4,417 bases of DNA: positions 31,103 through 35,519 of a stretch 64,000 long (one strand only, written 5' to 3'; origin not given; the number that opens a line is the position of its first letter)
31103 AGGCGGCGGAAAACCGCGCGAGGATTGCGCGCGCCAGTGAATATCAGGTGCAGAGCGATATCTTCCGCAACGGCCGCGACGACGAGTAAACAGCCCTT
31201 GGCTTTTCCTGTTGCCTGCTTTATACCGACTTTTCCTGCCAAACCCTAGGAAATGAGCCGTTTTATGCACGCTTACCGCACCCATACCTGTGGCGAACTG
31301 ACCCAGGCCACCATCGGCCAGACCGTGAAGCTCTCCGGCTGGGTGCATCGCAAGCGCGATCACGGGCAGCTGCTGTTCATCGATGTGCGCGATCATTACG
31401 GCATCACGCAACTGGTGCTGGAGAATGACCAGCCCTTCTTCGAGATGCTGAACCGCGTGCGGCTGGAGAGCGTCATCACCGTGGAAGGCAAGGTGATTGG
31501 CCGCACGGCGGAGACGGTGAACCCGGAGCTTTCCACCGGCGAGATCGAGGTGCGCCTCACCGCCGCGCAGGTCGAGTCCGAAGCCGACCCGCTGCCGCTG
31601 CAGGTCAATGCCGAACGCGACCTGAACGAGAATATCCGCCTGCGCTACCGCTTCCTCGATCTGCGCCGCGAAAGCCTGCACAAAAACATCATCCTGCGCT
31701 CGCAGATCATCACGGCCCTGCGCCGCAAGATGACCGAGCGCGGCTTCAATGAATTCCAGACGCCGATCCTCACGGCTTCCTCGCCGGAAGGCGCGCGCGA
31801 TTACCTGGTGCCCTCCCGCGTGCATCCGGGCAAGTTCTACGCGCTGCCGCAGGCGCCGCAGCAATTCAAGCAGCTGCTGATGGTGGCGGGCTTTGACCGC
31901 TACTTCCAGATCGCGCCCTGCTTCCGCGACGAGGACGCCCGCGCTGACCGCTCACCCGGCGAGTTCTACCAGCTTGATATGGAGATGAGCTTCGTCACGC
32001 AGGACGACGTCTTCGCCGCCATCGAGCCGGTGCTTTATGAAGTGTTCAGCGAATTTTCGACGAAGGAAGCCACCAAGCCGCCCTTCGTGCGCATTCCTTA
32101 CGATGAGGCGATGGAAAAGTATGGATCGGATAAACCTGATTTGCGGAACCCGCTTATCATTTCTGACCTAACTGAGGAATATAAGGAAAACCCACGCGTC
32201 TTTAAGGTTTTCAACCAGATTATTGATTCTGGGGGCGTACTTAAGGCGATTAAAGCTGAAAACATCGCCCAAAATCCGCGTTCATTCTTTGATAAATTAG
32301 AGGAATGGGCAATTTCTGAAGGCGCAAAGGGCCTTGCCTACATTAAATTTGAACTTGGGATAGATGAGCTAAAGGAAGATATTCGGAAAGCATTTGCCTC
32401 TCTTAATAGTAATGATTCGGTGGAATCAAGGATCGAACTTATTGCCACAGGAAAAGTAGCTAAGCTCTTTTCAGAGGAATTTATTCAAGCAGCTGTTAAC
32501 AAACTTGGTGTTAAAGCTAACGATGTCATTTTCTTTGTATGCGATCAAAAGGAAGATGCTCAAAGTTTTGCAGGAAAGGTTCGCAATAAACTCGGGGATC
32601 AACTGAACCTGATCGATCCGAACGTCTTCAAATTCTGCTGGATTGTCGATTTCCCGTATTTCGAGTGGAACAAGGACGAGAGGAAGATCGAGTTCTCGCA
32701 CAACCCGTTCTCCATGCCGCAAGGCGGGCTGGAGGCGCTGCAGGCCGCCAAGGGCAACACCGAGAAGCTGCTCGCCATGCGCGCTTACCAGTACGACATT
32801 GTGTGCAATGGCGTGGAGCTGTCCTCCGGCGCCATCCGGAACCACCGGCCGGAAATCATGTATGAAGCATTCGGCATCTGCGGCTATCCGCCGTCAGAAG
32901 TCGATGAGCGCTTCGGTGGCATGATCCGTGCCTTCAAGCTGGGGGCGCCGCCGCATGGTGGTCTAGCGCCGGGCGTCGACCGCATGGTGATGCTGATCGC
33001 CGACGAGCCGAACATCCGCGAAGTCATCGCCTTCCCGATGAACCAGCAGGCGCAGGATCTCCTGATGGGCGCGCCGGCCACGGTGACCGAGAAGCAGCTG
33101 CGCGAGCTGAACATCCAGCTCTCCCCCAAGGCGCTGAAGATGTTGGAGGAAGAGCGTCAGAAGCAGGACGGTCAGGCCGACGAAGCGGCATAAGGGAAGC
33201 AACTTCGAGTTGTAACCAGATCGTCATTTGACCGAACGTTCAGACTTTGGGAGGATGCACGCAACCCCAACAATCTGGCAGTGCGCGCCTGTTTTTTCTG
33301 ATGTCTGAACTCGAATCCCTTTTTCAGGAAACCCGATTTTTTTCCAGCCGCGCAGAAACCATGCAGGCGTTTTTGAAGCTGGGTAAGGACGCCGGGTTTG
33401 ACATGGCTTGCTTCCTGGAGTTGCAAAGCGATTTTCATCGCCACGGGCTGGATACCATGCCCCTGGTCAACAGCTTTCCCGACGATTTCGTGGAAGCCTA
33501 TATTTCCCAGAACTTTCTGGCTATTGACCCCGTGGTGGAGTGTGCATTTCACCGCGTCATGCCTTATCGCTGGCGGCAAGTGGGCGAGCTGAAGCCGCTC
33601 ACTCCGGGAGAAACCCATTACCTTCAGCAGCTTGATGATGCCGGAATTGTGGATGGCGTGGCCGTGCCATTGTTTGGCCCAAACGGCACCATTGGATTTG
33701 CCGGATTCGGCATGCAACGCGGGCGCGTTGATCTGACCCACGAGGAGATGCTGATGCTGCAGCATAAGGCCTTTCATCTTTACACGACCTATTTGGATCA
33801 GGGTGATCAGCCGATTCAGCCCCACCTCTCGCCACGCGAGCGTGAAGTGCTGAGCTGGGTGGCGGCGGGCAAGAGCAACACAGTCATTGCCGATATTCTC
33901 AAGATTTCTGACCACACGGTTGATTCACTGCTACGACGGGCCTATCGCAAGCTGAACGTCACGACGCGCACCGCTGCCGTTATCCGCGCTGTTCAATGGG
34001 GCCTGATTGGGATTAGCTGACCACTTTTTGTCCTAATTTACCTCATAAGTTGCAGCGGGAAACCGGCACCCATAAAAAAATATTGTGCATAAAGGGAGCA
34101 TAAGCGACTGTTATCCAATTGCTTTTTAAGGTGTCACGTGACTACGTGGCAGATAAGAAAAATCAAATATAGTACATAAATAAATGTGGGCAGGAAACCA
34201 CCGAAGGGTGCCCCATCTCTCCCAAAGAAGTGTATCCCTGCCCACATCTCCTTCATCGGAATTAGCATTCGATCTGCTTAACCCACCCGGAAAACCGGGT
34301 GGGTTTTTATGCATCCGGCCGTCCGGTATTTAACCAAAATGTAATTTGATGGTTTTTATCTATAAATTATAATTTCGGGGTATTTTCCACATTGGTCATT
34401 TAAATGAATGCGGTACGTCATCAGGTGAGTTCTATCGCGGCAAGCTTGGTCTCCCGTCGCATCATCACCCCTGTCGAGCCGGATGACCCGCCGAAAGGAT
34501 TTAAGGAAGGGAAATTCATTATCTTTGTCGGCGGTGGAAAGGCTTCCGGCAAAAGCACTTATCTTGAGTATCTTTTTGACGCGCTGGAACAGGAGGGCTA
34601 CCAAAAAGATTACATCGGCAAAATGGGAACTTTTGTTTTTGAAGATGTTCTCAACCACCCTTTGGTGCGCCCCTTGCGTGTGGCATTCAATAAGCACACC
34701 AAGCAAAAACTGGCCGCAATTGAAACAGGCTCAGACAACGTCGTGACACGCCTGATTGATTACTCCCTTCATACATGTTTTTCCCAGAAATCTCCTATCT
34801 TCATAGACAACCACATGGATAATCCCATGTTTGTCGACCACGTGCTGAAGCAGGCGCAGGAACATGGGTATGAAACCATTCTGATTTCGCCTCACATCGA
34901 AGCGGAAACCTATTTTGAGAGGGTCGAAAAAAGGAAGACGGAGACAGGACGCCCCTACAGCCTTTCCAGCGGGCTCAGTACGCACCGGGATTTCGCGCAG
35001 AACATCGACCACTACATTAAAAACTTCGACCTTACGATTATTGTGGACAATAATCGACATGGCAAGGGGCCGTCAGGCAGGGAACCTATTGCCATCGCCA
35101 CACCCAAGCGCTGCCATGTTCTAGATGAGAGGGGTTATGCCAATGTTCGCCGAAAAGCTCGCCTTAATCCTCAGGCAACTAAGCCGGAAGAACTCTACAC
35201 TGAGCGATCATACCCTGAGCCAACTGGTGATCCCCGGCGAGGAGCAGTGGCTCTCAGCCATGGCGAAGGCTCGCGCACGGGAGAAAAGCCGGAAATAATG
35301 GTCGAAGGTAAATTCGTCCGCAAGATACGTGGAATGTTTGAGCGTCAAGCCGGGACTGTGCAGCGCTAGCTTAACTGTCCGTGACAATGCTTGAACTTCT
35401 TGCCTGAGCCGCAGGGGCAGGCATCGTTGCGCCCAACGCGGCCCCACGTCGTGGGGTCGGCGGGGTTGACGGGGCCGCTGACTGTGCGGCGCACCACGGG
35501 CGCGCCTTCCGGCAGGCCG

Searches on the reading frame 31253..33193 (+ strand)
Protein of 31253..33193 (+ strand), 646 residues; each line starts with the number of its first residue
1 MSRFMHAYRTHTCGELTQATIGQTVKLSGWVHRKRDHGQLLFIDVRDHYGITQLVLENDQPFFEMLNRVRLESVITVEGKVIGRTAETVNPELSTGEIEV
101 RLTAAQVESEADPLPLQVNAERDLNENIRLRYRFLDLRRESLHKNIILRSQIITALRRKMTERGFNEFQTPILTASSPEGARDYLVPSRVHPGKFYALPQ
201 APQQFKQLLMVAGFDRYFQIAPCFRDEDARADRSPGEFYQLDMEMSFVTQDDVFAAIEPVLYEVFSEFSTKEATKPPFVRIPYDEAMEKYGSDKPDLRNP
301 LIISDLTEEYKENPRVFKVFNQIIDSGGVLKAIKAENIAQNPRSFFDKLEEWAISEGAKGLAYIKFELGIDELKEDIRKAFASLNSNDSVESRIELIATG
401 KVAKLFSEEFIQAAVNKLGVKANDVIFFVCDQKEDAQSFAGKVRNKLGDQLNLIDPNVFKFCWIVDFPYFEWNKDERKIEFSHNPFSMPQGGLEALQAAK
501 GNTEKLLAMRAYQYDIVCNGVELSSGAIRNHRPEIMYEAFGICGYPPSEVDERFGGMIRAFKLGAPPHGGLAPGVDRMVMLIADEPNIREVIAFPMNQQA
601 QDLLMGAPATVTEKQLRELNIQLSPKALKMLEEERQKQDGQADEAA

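Call 9: search_protein_families(library=pfam, proteins=[window:31253-33193:+], max_evalue=0.001)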
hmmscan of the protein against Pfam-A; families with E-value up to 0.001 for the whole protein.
window:31253-33193:+ (646 aa): 3 families
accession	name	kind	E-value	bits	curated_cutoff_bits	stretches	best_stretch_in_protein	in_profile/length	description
PF00152.25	tRNA-synt_2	-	1.1e-109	366.7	25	1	125-598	1-308/308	tRNA synthetases class II (D, K and N)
PF01336.31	tRNA_anti-codon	-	2.7e-14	53.3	27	1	25-99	1-73/75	OB-fold nucleic acid binding domain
PF02938.19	GAD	-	3e-10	40.7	23.4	1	320-437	1-92/95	GAD domain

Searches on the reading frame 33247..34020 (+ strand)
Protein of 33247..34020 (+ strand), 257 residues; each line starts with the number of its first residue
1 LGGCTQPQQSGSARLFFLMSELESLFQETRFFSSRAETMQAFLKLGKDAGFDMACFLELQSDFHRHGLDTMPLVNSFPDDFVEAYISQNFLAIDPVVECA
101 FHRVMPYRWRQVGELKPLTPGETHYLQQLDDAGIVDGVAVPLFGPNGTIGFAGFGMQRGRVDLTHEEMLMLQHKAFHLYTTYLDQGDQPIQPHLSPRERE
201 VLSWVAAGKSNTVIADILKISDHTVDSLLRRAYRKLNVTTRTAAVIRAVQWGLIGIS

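Call 9: search_protein_families(library=pfam, proteins=[window:33247-34020:+], max_evalue=0.001)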
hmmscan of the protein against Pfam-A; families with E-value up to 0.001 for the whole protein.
window:33247-34020:+ (257 aa): 4 families
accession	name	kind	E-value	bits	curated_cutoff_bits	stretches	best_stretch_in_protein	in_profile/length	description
PF03472.21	Autoind_bind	-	1e-25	90.4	23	1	35-172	2-141/149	Autoinducer binding domain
PF00196.25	GerE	-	1.3e-17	63.5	23.5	1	194-247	3-56/57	Bacterial regulatory proteins, luxR family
PF08281.18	Sigma70_r4_2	-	5.4e-07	29.6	25.7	1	193-236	10-54/54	Sigma-70, region 4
PF04545.22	Sigma70_r4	-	0.00018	21.4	24.1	1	193-236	4-48/50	Sigma-70, region 4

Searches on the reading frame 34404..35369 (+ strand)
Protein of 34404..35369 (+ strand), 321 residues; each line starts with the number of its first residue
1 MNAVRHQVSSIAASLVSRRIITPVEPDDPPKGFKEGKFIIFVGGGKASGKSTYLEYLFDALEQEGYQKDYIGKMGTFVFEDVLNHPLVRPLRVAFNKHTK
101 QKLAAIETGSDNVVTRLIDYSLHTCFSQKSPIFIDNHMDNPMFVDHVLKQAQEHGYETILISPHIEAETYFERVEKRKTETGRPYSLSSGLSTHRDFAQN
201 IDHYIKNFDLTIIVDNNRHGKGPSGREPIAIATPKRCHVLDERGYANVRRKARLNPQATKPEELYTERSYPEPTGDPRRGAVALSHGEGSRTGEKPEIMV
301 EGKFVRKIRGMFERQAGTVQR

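Call 9: search_protein_families(library=pfam, proteins=[window:34404-35369:+], max_evalue=0.001)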
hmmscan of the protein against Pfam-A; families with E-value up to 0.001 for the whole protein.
window:34404-35369:+ (321 aa): 2 families
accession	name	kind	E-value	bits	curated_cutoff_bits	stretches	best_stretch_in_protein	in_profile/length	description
PF06414.18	Zeta_toxin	-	7e-08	32.6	22.3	1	37-217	16-188/199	Zeta toxin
PF13671.12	AAA_33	-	0.00011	23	27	1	40-184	2-125/143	AAA domain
